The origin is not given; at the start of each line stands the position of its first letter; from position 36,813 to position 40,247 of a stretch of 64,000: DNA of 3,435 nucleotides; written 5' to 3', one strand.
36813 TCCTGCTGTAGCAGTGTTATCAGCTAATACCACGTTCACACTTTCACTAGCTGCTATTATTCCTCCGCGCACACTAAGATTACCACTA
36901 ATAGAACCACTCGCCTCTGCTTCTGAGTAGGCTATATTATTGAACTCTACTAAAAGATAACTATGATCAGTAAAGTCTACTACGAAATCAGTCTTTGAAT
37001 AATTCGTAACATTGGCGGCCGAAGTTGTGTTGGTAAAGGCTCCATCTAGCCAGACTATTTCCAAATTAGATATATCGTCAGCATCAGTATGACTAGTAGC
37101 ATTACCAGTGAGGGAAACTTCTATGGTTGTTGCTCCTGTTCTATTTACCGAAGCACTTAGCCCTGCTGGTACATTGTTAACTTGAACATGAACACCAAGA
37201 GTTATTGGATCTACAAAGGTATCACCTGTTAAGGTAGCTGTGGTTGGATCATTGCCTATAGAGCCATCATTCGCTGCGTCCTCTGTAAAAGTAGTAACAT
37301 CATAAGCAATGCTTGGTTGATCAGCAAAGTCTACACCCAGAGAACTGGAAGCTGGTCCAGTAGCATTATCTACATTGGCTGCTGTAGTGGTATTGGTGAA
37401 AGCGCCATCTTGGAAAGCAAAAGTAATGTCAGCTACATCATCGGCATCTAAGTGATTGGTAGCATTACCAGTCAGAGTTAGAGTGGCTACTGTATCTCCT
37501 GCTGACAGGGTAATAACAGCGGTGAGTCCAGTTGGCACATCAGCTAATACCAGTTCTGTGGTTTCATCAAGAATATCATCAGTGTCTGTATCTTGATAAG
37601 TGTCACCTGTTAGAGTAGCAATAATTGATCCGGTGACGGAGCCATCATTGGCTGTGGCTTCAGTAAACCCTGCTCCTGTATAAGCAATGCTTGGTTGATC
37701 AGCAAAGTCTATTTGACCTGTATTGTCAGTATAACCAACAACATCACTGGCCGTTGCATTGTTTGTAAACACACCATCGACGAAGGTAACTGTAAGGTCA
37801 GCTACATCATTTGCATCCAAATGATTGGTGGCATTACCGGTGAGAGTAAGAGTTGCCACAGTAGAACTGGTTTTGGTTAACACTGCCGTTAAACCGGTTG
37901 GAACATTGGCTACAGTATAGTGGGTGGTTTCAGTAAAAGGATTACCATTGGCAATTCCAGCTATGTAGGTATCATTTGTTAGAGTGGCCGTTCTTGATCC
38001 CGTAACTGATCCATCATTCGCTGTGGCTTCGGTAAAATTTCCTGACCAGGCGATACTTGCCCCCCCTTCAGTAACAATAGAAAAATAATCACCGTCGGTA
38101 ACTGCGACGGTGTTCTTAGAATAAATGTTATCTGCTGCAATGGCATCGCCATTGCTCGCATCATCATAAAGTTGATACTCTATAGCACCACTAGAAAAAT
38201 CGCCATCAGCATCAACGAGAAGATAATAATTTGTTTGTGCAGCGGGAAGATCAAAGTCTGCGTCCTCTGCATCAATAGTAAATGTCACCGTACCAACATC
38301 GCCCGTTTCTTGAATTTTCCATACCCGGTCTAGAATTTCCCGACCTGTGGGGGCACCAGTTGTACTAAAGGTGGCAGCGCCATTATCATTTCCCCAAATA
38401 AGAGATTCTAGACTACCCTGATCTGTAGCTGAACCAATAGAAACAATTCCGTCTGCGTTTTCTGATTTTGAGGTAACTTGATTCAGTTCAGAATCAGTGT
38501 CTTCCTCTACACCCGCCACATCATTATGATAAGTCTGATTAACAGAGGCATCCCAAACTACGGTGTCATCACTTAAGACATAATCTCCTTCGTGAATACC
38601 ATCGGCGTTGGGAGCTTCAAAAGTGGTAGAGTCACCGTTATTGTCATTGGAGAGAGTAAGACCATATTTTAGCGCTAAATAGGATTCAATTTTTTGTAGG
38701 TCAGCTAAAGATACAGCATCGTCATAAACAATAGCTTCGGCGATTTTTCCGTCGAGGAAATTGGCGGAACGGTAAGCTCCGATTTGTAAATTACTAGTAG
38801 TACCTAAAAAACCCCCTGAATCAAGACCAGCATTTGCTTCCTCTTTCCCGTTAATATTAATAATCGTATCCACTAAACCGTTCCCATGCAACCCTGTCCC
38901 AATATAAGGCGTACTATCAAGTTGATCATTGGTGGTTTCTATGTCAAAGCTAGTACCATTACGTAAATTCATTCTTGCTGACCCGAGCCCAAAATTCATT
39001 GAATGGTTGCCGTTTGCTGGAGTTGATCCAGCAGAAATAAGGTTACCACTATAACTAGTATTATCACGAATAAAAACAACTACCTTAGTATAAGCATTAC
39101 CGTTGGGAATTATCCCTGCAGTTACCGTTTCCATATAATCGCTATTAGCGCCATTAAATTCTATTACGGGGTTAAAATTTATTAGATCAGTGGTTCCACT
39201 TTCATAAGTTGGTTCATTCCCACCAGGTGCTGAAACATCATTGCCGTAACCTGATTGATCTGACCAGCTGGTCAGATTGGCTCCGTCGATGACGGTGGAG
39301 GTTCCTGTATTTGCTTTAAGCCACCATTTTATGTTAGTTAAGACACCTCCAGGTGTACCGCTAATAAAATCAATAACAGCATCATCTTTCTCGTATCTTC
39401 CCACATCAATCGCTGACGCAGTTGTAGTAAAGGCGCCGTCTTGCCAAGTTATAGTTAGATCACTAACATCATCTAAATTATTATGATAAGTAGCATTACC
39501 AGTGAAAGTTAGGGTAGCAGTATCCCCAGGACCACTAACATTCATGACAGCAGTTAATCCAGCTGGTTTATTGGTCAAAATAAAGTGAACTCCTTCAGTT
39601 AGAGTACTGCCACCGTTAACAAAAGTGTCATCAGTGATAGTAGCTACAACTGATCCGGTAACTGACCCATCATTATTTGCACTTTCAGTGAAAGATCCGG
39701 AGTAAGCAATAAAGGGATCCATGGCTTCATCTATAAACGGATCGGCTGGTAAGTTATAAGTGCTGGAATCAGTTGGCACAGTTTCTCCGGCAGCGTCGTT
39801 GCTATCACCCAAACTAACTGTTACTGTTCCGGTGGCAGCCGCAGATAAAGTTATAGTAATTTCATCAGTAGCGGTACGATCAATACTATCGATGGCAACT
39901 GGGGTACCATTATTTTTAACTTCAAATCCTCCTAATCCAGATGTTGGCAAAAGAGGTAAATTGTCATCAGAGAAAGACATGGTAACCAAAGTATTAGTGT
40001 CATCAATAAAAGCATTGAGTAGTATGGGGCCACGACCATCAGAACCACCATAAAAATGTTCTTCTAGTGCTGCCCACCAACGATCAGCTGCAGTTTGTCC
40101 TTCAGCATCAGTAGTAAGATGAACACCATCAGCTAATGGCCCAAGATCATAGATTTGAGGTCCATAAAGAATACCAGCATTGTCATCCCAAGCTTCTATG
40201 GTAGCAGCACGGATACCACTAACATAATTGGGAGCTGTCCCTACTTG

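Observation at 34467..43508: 3013-aa surface protein with a recent ~2.9-kb internal tandem duplication and a glycan-esterase domain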

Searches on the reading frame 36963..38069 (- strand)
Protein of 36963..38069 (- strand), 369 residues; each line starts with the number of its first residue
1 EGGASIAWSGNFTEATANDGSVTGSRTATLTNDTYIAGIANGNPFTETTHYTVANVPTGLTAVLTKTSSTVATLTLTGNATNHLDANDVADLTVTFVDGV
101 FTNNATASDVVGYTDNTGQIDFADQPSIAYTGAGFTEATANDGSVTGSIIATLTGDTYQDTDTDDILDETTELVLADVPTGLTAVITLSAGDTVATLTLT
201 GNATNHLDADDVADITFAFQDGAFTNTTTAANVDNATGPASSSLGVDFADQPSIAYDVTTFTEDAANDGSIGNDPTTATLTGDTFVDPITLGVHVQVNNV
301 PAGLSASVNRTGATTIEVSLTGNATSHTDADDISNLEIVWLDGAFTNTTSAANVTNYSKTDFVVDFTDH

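Call 11: search_protein_families(library=pfam, proteins=[window:36963-38069:-], max_evalue=5)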
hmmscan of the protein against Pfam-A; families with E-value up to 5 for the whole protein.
seq(369 aa): 2 families
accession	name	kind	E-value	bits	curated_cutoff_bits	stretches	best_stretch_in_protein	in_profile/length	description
PF05133.19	SPP1_portal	-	0.011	15.2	25.5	1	201-234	345-377/416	Phage portal protein, SPP1 Gp6-like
PF00274.25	Glycolytic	-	0.11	11.8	22.2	1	157-220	226-289/349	Fructose-bisphosphate aldolase class-I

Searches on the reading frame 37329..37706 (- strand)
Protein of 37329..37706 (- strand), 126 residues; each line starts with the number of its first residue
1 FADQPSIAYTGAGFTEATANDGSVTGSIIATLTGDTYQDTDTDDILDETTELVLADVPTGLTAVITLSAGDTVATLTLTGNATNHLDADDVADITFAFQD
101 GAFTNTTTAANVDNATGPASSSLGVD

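Call 60: search_protein_representatives(alignment_id=A2)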
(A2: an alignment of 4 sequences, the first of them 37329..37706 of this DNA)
Query: 4 sequences, 124 profile positions. Proteins with E-value up to 0.001 (for the whole library): 1812; up to 1e-10: 1344; up to 1e-30: 480. The best 150 are listed.
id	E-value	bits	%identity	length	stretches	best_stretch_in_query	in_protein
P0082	0.0e+00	3349.2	-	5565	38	2-122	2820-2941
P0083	0.0e+00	2037.2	-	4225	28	5-123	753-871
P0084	0.0e+00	1658.2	-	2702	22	3-122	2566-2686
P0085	0.0e+00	1360.2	-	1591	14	1-123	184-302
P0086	0.0e+00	1336.3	-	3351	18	1-122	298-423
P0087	0.0e+00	1320.9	-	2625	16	3-123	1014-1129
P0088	0.0e+00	1253.3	-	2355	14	4-121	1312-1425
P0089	0.0e+00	1232.9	-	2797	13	2-123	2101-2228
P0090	0.0e+00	1190.6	-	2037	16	6-123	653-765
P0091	0.0e+00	1172.0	-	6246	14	8-115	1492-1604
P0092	0.0e+00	1156.7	-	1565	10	6-123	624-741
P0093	0.0e+00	1079.0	-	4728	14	2-122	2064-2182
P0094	2.6e-291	964.1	-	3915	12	3-123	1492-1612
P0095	1.0e-290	962.2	-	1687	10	1-123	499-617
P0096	9.8e-287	949.3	-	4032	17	3-119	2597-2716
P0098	8.2e-282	933.4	-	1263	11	2-123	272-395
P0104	6.8e-220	733.4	-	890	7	2-123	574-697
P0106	9.9e-219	729.7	-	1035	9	2-123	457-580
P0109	1.5e-203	680.7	-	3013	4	2-123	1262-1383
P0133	6.1e-130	442.9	-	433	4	2-123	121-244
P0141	7.3e-123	420.0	-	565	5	3-123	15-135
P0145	9.5e-121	413.2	-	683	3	5-121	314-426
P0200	2.7e-90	314.8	-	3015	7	3-123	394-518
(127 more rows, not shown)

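Call 62: list_cluster_members(proteins=[P0109])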
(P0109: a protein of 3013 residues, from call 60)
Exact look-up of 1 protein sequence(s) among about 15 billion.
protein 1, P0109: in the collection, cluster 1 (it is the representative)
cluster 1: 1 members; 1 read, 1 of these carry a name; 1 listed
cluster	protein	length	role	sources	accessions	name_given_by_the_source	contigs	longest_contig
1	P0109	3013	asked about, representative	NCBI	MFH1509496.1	MAG: sialate O-acetylesterase [bacterium]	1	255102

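Call 63: list_cluster_members(proteins=[P0082, P0083, P0084, P0085, P0086, P0092, P0098, P0104, P0133, P0200])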
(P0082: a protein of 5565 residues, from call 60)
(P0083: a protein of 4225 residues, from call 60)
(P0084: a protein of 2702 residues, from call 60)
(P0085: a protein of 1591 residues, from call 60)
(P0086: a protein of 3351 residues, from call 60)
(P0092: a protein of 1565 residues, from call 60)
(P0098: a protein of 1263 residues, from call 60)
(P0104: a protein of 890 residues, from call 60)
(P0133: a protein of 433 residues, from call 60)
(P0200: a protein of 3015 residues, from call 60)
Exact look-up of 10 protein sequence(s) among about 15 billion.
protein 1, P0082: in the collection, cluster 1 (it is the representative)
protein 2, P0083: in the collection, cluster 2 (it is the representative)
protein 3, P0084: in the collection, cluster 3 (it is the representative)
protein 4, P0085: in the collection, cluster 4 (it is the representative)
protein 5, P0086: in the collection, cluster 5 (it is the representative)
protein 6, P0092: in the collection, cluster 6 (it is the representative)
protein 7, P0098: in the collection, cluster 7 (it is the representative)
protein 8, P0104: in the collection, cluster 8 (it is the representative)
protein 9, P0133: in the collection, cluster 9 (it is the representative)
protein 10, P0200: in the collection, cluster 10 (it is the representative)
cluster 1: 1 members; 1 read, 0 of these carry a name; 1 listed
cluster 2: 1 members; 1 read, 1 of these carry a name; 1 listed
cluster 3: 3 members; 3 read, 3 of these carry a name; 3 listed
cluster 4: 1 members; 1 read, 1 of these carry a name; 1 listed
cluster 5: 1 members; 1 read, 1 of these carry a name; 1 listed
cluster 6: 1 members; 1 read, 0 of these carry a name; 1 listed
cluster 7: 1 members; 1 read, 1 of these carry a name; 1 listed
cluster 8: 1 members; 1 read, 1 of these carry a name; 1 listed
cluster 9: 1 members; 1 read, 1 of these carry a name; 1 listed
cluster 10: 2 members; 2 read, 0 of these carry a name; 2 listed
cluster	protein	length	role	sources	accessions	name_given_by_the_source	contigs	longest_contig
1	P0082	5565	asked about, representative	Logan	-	-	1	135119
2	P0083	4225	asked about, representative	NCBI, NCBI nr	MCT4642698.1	MAG: DUF2341 domain-containing protein [Bacteriovoracaceae bacterium] | DUF2341 domain-containing protein [Bacteriovoracaceae bacterium]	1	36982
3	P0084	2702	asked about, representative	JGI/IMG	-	hypothetical protein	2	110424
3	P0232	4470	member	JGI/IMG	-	hypothetical protein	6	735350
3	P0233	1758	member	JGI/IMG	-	hypothetical protein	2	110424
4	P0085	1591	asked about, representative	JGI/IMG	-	hypothetical protein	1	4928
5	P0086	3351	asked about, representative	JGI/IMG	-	hypothetical protein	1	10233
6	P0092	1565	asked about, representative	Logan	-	-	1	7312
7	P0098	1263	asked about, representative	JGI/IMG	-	hypothetical protein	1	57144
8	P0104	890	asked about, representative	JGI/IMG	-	hypothetical protein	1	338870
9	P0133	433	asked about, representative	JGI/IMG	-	hypothetical protein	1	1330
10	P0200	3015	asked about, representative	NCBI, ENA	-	-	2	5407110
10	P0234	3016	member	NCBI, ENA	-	-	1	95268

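Call 64: search_protein_families(library=pfam, proteins=[P0085, P0092, P0098, P0104, P0106, P0133, P0141, P0145], max_evalue=0.001)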
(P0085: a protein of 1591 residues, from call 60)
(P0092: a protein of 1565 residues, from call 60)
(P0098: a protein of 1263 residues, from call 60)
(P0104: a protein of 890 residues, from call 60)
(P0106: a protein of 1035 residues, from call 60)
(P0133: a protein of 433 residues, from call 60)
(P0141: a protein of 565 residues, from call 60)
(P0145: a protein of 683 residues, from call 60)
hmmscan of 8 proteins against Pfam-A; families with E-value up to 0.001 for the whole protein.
P0085 (1591 aa): 0 families

P0092 (1565 aa): 1 family
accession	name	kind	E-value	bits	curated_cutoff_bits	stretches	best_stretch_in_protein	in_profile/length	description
PF01471.23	PG_binding_1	-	2.3e-05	24.9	23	1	1496-1559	2-57/57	Putative peptidoglycan binding domain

P0098 (1263 aa): 0 families

P0104 (890 aa): 1 family
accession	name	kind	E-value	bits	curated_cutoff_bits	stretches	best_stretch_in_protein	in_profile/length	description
PF17488.7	Herpes_glycoH_C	-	0.00026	21.2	25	0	118-193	10-83/141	Herpesvirus glycoprotein H C-terminal domain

P0106 (1035 aa): 0 families

P0133 (433 aa): 0 families

P0141 (565 aa): 0 families

P0145 (683 aa): 2 families
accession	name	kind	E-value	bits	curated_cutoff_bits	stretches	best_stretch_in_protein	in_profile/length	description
PF01471.23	PG_binding_1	-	1.9e-09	38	23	1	628-676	7-55/57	Putative peptidoglycan binding domain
PF07733.18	DNA_pol3_alpha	-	3.4e-05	24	23.9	0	209-235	61-87/260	Bacterial DNA polymerase III alpha NTPase domain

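Call 74: search_solved_structures(query=A2, max_evalue=1, show_alignments=1)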
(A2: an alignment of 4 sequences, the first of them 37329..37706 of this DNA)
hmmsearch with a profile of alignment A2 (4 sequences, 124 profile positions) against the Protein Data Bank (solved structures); distinct sequences matched with E-value up to 1: 4.
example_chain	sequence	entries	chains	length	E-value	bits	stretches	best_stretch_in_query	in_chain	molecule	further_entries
5upy_A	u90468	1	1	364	0.27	14.4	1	19-67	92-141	Inosine-5'-monophosphate dehydrogenase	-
5fj8_M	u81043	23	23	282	0.35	14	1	67-104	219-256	DNA-DIRECTED RNA POLYMERASE III SUBUNIT RPC5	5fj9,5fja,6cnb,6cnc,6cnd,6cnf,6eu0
5upx_A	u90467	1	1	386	0.37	13.9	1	22-67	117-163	Inosine-5'-monophosphate dehydrogenase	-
6f44_M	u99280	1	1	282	0.43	13.7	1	68-104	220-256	DNA-directed RNA polymerase III subunit RPC5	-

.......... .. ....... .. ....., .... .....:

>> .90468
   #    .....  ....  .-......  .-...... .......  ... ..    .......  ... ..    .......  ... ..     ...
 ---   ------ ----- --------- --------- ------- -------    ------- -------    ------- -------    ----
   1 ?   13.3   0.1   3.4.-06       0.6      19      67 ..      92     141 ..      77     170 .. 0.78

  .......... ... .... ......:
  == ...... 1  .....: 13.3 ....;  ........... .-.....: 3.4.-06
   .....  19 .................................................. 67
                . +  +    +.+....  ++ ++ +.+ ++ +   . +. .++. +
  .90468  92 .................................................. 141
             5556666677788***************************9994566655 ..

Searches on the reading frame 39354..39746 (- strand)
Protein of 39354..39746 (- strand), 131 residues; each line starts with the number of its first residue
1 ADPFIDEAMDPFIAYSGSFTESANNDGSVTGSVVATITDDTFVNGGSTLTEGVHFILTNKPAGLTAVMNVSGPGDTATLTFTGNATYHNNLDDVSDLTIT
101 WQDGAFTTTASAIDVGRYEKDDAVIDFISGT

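Call 11: search_protein_families(library=pfam, proteins=[window:39354-39746:-], max_evalue=5)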
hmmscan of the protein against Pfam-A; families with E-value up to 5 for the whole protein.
seq(131 aa): 1 family
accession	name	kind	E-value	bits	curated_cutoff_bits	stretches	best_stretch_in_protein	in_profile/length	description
PF21851.2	DUF6910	-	0.14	12.3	27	1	20-51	162-193/225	Family of unknown function (DUF6910)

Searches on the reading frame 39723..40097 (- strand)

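Call 11: search_protein_families(library=pfam, proteins=[window:39723-40097:-], max_evalue=5)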
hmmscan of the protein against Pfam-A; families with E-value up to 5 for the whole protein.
seq(125 aa): 3 families
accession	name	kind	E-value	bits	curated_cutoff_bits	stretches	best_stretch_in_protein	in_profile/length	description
PF13753.12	SWM_repeat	-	0.0025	18.4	27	1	23-95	5-78/86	Putative flagellar system-associated repeat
PF03558.18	TBSV_P22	-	0.03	14.3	25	1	36-106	25-91/187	TBSV core protein P21/P22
PF08141.18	SspH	-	0.14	12.8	25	1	59-96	17-53/58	Small acid-soluble spore protein H family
